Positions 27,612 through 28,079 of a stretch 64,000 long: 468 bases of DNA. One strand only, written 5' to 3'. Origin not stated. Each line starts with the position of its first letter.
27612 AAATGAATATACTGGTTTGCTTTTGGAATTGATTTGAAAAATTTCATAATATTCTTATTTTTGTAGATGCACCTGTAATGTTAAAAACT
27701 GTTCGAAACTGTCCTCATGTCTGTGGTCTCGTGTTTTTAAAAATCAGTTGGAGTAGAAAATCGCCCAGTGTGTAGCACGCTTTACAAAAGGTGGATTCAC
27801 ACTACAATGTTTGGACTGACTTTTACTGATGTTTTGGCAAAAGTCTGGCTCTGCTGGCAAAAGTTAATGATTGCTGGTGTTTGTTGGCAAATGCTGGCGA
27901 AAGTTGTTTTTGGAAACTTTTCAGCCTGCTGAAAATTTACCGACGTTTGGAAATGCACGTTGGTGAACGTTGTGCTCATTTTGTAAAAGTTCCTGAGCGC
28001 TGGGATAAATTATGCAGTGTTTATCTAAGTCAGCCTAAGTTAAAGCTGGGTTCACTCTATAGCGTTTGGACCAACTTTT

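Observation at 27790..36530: L1 copy B is inserted in a ~370-bp satellite-like tandem repeat (family X); possible target preference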

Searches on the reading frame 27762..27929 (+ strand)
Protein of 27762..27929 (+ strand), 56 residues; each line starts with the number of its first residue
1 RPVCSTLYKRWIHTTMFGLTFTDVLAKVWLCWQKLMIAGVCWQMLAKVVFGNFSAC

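Call 27: find_homologous_proteins(query=A1, max_evalue=10)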
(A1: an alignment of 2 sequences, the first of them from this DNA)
Query A1 (2 sequences): no candidate shares three 5-residue words with the query. No homologue found.
